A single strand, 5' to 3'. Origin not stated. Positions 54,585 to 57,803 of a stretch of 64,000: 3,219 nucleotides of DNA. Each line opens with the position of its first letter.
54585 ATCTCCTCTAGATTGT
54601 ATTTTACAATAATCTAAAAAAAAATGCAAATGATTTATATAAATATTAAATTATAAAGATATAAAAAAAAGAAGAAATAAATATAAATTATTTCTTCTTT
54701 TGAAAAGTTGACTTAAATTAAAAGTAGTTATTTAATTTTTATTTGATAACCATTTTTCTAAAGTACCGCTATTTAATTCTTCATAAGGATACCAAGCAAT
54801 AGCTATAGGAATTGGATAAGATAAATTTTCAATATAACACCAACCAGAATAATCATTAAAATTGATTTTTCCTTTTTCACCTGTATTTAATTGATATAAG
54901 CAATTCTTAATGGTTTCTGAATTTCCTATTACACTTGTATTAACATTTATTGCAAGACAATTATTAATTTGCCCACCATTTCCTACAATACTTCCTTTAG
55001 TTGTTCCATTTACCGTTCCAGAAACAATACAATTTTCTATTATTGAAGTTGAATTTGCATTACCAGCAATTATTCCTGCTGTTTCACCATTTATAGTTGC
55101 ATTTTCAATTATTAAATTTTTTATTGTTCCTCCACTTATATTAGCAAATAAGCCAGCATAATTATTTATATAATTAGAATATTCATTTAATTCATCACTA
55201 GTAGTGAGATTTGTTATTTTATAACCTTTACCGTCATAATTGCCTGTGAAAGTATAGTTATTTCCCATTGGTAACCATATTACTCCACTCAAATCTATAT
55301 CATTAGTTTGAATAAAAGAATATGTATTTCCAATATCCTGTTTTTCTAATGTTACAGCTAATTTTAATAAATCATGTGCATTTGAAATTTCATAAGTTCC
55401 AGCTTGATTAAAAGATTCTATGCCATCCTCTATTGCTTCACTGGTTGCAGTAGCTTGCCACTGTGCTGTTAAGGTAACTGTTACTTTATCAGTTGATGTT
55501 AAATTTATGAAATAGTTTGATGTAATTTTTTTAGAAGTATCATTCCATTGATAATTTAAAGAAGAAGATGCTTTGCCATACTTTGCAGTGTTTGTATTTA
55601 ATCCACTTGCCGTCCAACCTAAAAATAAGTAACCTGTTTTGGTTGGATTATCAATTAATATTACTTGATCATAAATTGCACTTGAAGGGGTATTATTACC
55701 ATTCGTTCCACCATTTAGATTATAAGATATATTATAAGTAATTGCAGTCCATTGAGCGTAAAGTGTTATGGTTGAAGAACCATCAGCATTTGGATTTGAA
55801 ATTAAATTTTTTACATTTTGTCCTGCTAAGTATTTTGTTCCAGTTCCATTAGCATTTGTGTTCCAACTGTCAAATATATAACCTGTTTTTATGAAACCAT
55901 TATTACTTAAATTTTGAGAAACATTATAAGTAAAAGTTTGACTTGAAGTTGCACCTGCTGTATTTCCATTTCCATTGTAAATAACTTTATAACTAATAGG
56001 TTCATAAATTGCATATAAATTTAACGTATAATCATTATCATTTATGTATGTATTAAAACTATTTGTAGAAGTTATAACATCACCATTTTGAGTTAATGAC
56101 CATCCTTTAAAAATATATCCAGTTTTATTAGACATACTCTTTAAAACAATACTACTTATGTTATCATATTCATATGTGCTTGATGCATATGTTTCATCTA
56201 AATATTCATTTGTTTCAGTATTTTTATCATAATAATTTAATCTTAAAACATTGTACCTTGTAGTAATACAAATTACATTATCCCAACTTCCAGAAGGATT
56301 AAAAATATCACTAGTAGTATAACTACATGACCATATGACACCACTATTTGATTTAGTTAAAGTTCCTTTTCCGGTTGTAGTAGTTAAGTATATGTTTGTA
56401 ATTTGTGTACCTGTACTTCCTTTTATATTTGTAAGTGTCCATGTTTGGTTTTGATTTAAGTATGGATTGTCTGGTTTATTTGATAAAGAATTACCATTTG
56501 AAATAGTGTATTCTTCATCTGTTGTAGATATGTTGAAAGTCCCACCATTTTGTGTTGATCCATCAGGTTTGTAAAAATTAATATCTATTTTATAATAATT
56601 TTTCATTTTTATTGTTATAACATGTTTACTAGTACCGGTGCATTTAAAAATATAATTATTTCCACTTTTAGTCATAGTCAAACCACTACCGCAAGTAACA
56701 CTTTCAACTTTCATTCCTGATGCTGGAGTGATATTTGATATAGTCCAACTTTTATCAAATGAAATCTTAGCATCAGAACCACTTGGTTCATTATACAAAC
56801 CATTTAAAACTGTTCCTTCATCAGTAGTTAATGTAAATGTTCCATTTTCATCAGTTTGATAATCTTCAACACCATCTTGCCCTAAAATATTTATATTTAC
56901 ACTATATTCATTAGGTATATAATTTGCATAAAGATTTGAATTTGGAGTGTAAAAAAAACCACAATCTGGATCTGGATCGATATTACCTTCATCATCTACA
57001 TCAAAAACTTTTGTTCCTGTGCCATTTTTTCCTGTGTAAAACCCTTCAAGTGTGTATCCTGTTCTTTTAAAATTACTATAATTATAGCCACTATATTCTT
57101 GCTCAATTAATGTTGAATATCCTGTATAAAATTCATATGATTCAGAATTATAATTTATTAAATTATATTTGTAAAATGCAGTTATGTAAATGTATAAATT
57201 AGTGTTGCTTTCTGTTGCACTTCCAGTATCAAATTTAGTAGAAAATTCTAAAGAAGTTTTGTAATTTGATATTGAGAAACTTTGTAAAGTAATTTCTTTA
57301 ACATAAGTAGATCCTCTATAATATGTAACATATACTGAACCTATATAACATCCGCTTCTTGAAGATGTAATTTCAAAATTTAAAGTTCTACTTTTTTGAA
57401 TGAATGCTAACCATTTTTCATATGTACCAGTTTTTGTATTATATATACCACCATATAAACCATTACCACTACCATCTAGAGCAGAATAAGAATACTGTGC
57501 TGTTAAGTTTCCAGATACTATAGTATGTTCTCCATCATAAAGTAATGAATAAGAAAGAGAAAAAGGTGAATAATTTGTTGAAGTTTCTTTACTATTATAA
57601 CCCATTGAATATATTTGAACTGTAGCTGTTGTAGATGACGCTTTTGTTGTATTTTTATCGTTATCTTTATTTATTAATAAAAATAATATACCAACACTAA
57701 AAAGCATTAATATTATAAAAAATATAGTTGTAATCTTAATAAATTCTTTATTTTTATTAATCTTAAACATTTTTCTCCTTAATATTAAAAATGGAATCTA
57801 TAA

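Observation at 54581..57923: Autonomous 1012-aa surface-protein gene occupies the pyrH slot of the rpsB-tsf-(pyrH)-frr cluster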

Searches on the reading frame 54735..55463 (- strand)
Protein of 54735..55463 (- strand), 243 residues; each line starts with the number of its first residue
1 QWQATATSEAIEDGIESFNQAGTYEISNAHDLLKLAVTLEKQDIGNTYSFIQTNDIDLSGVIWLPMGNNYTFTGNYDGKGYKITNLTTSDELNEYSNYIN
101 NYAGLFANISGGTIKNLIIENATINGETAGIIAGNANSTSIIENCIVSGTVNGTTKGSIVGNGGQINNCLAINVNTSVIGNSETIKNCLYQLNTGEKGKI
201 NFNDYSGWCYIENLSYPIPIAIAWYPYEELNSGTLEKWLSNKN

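Call 40: search_solved_structures(query=A2, max_evalue=1)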
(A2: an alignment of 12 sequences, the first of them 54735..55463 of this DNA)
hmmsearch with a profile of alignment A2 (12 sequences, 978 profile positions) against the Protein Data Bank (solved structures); distinct sequences matched with E-value up to 1: 5.
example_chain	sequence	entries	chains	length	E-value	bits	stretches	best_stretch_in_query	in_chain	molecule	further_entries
2y5p_A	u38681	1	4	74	0.00023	22.8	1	220-548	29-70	INTERNALIN B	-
9qr4_A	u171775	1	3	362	0.00062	21.4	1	203-268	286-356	Internalin B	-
9qr5_A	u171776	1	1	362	0.00078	21.1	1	203-268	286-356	Internalin B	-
2y5q_A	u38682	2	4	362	0.00088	20.9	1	203-268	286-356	INTERNALIN B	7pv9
7nms_A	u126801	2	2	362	0.00093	20.8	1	203-268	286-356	Internalin B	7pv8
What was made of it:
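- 55455..56225 (-): Residues 516-772: three Flg_new / TIGR02543 repeats. PDB profile hits to the InlB B-repeat (call 40).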

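Call 53: search_protein_families(library=pfam, proteins=[window:54735-55463:-], max_evalue=10)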
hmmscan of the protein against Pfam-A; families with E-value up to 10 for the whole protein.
window:54735-55463:- (243 aa): 1 family
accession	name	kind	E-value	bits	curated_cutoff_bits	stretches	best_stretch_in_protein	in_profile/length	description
PF05342.19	Peptidase_M26_N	-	2.8e-05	23.9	27.7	1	99-149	198-250/250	M26 IgA1-specific Metallo-endopeptidase N-terminal region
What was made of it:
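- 54735..55454 (-): Residues 773-1012: C-terminal right-handed beta-helix module, of the GLUG / M26 N-terminal region type. Peptidase_M26_N below threshold (call 53).
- On M26 IgA1-specific metalloprotease: 23.9 bits against a cut-off of 27.7 (call 53).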

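Call 61: predict_structure(alignment_id=A2)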
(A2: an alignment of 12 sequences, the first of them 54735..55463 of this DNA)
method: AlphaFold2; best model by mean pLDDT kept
length: 243 residues; sequences in the alignment: 12
mean_pLDDT: 82.8   pTM: 0.84
mean pLDDT of the five models: 82.8, 79.8, 77.6, 75.6, 74.9
residues with pLDDT >= 90: 86; 70-90: 115; 50-70: 35; < 50: 7
segments of 3 or more residues with pLDDT < 50: 1-4
pLDDT, mean of each block of 10 residues (from residue 1): 51 75 94 90 89 94 86 95 94 85 92 96 90 93 92 75 89 63 76 60 77 80 81 79 60
secondary structure, 60 per line:
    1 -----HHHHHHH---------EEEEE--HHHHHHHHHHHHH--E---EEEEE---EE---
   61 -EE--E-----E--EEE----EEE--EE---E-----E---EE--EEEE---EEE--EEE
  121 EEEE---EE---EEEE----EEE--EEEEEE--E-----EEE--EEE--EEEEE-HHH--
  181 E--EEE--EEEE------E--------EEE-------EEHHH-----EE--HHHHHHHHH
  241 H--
elements in order: H6-12 E22-26 H29-41 E48-52 E75-77 E82-84 E106-109 E113-115 E118-124 E133-136 E141-143 E146-151 E160-162 E165-167 E170-174 E184-186 E189-192 E208-210 H232-241
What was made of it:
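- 54735..55454 (-): AF2 pLDDT 82.8, pTM 0.84 (call 61).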

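Call 63: fold_search(model_id=the predicted structure, library=pdb)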
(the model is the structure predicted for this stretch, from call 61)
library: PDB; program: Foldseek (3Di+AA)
matches with E <= 10: 180; with E <= 0.001: 0
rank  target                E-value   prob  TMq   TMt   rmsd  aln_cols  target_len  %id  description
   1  3n6z                  2.8e-03  1.00  0.51  0.37   4.8       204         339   20  Crystal structure of a putative immunoglobulin A1 protease (BACOVA_03286) from Bacteroides ovatus at 1.30 A resolution (released 2010-07-21)
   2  1pcl                  3.8e-02  0.35  0.25  0.20  11.4       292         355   13  UNUSUAL STRUCTURAL FEATURES IN THE PARALLEL BETA-HELIX IN PECTATE LYASES (released 1995-02-14)
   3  9fyq_A                4.1e-02  0.16  0.13  0.08  11.2       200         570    8  Cryo-EM structure of native SV2A in complex with TeNT-Hc, gangliosides and Pro-Macrobody 5 (released 2025-05-21)
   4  9fyr_A                4.8e-02  0.18  0.13  0.07  13.1       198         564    8  Cryo-EM structure of native SV2A in complex with TeNT-Hc, Pro-Macrobody 5 and Levetiracetam (released 2025-05-21)
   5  8jli_A                7.5e-02  0.20  0.14  0.08  12.6       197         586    8  Cryo-EM structure of SV2A dimer in complex levetiracetam (released 2024-05-01)
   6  5jlv_C                1.1e-01  0.13  0.11  0.24  12.3       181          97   10  Receptor binding domain of Botulinum neurotoxin A in complex with human glycosylated SV2C (released 2016-06-15)
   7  6xja_P                1.2e-01  0.77  0.34  0.09   8.8       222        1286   10  Streptococcus Pneumoniae IgA1 Protease with IgA1 substrate (released 2021-01-20)
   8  7bbv_A                1.3e-01  0.25  0.27  0.24  10.9       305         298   10  Pectate lyase B from Verticillium dahliae (released 2022-07-13)
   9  4jra_D                1.4e-01  0.14  0.12  0.25  11.4       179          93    8  CRYSTAL STRUCTURE OF THE BOTULINUM NEUROTOXIN A RECEPTOR-BINDING DOMAIN IN COMPLEX WITH THE LUMINAL DOMAIN Of SV2C (released 2013-11-20)
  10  4mxn_A                1.8e-01  0.21  0.25  0.27  11.3       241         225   12  Crystal structure of a putative glycosyl hydrolase (PARMER_00599) from Parabacteroides merdae ATCC 43184 at 1.95 A res (released 2013-10-23)
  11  8jle_A                1.8e-01  0.20  0.16  0.32  11.6       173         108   10  Cryo-EM structure of SV2A LD4 in complex with BoNT/A2 Hc in the SV2A-levetiracetam-BoNT/A2 Hc complex (released 2024-05-01)
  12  5jlv_D                1.8e-01  0.08  0.12  0.24  11.8       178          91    8  Receptor binding domain of Botulinum neurotoxin A in complex with human glycosylated SV2C (released 2016-06-15)
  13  4yc5                  2.5e-01  0.06  0.14  0.15  13.4       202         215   12  Beta1 synthetic solenoid protein (released 2016-03-09)
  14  6es1_B                2.6e-01  0.10  0.14  0.27   9.9       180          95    9  Crystal structure of the binding domain from botulinum neurotoxin A2 bound to extracellular domain of human receptor S (released 2018-04-25)
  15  5moy_B                2.7e-01  0.30  0.19  0.38   9.3       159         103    9  Crystal structure of the BoNT/A2 receptor-binding domain in complex with the luminal domain of its neuronal receptor S (released 2017-03-15)
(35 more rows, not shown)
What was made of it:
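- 54735..55454 (-): Best PDB match 3n6z, probability 1.0, TM 0.51 (call 63).
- On M26 IgA1-specific metalloprotease: Fold match to 3n6z with probability 1.0, TM 0.51 (call 63).
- Checked: The C-terminal domain scores below threshold on Peptidase_M26_N (23.9 against 27.7 bits, call 53), but its model (pLDDT 82.8) is a beta-helix and its best PDB match is 3n6z, a putative IgA1 protease (probability 1.0, TM 0.51, call 63).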

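Call 94: search_protein_representatives(protein=window:54735-55463:-)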
Query: 243 residues. Proteins with E-value up to 0.001 (for the whole library): 6284; up to 1e-10: 914; up to 1e-30: 47. The best 150 are listed.
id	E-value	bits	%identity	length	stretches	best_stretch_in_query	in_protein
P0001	2.6e-153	524.7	100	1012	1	1-243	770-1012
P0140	4.4e-70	252.2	59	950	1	1-240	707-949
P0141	2.2e-67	243.4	56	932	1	1-240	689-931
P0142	1.8e-58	214.2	49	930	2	9-240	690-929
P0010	3.0e-58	213.5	52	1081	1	3-239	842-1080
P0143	6.1e-58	212.4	52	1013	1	9-240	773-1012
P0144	1.1e-56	208.3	52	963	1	2-240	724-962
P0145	1.5e-56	207.9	49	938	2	9-240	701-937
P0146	1.5e-56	207.9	52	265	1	1-239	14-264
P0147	3.3e-56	206.7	49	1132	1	2-240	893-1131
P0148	3.6e-56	206.6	44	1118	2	2-239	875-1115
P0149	1.6e-55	204.5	71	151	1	101-243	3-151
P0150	4.2e-52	193.3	49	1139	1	16-240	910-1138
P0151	5.6e-51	189.6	41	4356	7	48-182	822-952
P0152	2.9e-48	180.7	40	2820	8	53-182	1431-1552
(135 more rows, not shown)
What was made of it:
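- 54735..55454 (-): 6284 representative proteins share the module (call 94).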

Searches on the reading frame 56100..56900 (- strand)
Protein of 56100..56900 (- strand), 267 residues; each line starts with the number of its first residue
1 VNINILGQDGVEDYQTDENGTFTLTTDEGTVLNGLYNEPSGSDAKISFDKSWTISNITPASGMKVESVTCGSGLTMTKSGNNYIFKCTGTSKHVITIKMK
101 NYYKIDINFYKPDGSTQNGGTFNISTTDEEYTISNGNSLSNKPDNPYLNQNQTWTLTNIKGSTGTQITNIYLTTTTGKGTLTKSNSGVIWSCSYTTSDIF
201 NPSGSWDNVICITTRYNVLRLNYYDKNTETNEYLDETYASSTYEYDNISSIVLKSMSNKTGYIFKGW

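Call 53: search_protein_families(library=pfam, proteins=[window:56100-56900:-], max_evalue=10)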
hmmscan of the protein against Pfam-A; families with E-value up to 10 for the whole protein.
window:56100-56900:- (267 aa): 4 families
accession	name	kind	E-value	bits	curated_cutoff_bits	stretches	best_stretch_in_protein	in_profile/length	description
PF01060.29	TTR-52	-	0.011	16.7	24.9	0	86-132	5-51/79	Transthyretin-like family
PF12436.14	USP7_ICP0_bdg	-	0.14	12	27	1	141-257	14-103/241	ICP0-binding domain of Ubiquitin-specific protease 7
PF20611.3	DUF6801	-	0.24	11.9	26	1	60-128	81-152/161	Family of unknown function (DUF6801)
PF16371.11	MetallophosN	-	3.8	8.2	35.6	1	8-28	16-36/77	N terminal of Calcineurin-like phosphoesterase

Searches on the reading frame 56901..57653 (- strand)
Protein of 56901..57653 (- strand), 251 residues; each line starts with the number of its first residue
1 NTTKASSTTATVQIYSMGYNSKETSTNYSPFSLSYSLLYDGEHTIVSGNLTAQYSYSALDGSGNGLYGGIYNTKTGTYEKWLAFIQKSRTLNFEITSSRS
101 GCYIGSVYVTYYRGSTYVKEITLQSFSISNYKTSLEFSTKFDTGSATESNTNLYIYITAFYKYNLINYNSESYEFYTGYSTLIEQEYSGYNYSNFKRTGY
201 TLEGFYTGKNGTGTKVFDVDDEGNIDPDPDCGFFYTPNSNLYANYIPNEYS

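Call 53: search_protein_families(library=pfam, proteins=[window:56901-57653:-], max_evalue=10)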
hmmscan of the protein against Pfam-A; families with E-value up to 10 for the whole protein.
window:56901-57653:- (251 aa): 1 family
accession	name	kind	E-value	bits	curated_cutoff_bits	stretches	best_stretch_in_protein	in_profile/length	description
PF18943.6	DUF5690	-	0.075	12.4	25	1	61-126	292-356/382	Family of unknown function (DUF5690)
